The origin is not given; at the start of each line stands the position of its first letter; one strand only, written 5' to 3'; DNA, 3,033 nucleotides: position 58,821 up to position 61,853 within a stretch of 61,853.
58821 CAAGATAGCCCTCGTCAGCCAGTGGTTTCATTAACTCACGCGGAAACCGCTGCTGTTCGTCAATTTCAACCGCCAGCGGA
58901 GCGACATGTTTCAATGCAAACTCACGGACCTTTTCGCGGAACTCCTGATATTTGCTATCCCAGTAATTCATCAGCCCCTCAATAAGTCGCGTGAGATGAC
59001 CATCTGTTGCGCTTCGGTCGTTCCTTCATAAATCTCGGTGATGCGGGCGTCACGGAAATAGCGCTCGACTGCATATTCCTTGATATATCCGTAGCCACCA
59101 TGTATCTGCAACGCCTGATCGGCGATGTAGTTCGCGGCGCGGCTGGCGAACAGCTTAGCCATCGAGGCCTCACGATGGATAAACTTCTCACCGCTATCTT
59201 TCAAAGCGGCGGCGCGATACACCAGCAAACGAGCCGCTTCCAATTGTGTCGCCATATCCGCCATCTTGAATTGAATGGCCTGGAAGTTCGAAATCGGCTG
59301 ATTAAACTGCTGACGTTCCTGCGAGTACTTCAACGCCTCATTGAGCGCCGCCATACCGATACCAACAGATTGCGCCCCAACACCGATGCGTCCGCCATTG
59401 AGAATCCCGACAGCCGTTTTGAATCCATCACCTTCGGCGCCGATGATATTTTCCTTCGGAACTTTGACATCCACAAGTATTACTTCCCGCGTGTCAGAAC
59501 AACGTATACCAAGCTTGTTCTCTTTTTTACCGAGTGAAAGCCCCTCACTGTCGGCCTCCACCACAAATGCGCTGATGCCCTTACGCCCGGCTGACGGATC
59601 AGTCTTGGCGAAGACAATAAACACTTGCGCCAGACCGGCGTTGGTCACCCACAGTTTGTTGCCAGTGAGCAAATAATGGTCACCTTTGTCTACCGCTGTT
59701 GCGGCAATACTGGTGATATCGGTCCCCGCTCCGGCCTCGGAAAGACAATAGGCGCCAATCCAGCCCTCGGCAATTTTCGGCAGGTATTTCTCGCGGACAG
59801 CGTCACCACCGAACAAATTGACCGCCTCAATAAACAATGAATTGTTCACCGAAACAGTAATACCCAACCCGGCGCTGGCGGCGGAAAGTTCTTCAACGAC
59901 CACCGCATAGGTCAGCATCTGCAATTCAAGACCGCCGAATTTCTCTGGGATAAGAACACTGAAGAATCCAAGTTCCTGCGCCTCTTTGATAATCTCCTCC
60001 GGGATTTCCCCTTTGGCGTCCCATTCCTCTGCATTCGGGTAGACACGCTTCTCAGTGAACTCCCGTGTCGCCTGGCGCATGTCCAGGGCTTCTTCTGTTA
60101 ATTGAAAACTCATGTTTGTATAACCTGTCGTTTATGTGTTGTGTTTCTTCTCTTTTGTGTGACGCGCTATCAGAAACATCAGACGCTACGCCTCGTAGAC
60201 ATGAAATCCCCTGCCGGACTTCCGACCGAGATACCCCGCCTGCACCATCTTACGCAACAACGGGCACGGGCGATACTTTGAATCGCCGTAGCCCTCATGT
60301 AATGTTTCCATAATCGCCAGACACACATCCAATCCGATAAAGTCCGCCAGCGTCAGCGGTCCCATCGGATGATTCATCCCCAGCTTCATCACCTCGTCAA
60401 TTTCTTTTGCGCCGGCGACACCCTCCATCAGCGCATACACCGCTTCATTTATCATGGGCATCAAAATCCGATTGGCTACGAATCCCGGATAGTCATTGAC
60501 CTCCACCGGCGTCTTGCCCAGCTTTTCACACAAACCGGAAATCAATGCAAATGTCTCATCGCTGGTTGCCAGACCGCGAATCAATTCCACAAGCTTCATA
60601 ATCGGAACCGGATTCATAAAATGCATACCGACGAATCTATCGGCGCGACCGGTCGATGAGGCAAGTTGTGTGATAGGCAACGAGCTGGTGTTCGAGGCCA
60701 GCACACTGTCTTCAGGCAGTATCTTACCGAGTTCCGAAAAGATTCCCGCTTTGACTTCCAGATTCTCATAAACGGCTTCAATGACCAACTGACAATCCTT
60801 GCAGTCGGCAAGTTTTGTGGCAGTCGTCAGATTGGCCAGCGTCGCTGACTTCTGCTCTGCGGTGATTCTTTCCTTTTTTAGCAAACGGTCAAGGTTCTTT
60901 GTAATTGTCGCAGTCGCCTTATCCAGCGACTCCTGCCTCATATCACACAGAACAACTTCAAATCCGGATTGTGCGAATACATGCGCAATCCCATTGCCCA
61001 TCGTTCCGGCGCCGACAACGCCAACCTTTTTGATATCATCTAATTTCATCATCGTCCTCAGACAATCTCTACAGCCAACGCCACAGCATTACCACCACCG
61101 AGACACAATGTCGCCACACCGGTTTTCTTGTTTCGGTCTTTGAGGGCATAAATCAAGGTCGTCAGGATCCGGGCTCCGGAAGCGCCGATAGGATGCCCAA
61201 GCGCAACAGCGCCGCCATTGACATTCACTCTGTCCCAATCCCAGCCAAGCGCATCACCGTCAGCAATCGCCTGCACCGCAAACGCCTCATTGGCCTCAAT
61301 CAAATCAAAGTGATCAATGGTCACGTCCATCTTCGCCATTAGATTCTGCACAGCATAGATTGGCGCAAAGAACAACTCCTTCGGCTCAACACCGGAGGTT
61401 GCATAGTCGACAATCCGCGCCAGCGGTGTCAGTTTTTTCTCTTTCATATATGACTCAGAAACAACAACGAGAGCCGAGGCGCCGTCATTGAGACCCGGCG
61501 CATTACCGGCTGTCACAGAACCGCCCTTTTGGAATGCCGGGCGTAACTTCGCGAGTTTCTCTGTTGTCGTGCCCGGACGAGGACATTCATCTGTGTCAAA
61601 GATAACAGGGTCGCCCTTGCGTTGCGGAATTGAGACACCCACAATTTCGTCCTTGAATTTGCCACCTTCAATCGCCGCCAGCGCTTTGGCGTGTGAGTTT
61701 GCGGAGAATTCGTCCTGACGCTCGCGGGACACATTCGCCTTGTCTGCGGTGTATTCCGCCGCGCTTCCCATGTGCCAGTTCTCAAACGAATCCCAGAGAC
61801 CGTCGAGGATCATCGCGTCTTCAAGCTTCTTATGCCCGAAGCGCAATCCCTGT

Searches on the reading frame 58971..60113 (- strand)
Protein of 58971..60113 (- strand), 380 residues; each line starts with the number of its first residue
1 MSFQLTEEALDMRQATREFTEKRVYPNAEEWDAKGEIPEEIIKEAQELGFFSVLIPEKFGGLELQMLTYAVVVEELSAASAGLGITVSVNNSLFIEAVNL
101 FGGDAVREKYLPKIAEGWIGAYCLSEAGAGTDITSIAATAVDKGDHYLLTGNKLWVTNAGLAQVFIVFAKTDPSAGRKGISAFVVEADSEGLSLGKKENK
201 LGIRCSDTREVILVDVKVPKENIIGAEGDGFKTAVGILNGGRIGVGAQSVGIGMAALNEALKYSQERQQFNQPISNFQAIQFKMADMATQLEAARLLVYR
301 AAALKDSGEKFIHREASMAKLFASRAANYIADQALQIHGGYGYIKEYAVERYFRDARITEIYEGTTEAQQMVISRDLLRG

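Call 30: search_protein_families(library=pfam, proteins=[window:58971-60113:-], max_evalue=0.0001)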
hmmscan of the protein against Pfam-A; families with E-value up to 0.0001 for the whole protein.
window:58971-60113:- (380 aa): 5 families
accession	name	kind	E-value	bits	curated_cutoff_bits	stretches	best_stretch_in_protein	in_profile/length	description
PF00441.29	Acyl-CoA_dh_1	-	4.6e-51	173.4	22.4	1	228-377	1-149/150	Acyl-CoA dehydrogenase, C-terminal domain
PF02771.21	Acyl-CoA_dh_N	-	3.4e-34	118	22.9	1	6-117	1-112/113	Acyl-CoA dehydrogenase, N-terminal domain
PF08028.16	Acyl-CoA_dh_2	-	7.9e-26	91.4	22.7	1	244-365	2-132/134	Acyl-CoA dehydrogenase, C-terminal domain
PF02770.24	Acyl-CoA_dh_M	-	3.6e-21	75.6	33.3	1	121-216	1-97/97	Acyl-CoA dehydrogenase, middle domain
PF22924.1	ACOX_C_alpha1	-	1.4e-05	25.4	27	1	260-366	48-157/169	Acyl-CoA oxidase, C-alpha1 domain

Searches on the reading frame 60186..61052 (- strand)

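Call 48: search_protein_families(library=pfam, proteins=[window:60186-61052:-], max_evalue=0.1)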
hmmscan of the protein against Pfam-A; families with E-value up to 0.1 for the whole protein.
window:60186-61052:- (288 aa): 20 families
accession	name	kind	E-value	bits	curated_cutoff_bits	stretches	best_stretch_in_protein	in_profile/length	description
PF02737.24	3HCDH_N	-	4.3e-67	225.9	22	1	9-187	1-179/180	3-hydroxyacyl-CoA dehydrogenase, NAD binding domain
PF00725.27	3HCDH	-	1e-36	125.8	22.1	1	190-286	1-97/97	3-hydroxyacyl-CoA dehydrogenase, C-terminal domain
PF03446.21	NAD_binding_2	-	5.6e-06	26.9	21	1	9-106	1-75/161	NAD binding domain of 6-phosphogluconate dehydrogenase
PF03721.20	UDPG_MGDP_dh_N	-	7.3e-05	22.9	27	1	9-63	2-60/187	UDP-glucose/GDP-mannose dehydrogenase family, NAD binding domain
PF03435.24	Sacchrp_dh_NADP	-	8.3e-05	23.4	25.1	1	10-79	1-69/129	Saccharopine dehydrogenase NADP binding domain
PF00070.33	Pyr_redox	-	0.00012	23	22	1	9-64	1-56/82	Pyridine nucleotide-disulphide oxidoreductase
PF02826.25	2-Hacid_dh_C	-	0.00012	21.9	25.1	1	8-63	37-94/178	D-isomer specific 2-hydroxyacid dehydrogenase, NAD binding domain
PF03807.23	F420_oxidored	-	0.00013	22.9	21.6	1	9-55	1-49/94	NADP oxidoreductase coenzyme F420-dependent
PF02558.23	ApbA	-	0.0002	21.4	22.2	1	10-85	1-80/150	Ketopantoate reductase PanE/ApbA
PF07992.20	Pyr_redox_2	-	0.00053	19.9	26.1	1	8-66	143-201/291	Pyridine nucleotide-disulphide oxidoreductase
PF01210.29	NAD_Gly3P_dh_N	-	0.00091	19.7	23.1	1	9-49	1-41/158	NAD-dependent glycerol-3-phosphate dehydrogenase N-terminus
PF13478.12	XdhC_C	-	0.0033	18.4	29.7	1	12-59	3-35/125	XdhC Rossmann domain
PF00106.31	adh_short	-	0.0033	17.4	26.6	1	10-53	3-47/195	short chain dehydrogenase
PF01266.30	DAO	-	0.0073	16.3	27.9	1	10-41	2-33/353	FAD dependent oxidoreductase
PF13561.12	adh_short_C2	-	0.0085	16.1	27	1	15-57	5-46/236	Enoyl-(Acyl carrier protein) reductase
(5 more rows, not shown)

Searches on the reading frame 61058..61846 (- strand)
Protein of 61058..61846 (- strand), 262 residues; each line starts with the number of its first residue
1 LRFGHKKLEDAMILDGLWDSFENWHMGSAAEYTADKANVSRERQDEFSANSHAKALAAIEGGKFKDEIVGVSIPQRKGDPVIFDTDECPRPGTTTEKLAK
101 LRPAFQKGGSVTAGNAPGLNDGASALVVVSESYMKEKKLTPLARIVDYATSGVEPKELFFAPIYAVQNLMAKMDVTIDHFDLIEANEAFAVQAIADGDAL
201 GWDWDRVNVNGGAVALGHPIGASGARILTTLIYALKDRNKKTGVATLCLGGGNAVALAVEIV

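Call 48: search_protein_families(library=pfam, proteins=[window:61058-61846:-], max_evalue=0.1)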
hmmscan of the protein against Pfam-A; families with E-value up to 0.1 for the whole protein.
window:61058-61846:- (262 aa): 2 families
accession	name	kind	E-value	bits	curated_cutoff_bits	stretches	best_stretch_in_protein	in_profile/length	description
PF00108.29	Thiolase_N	-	9.7e-47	160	26.4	1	2-132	131-260/260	Thiolase, N-terminal domain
PF02803.24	Thiolase_C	-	5.8e-45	152.3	27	1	139-260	1-122/123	Thiolase, C-terminal domain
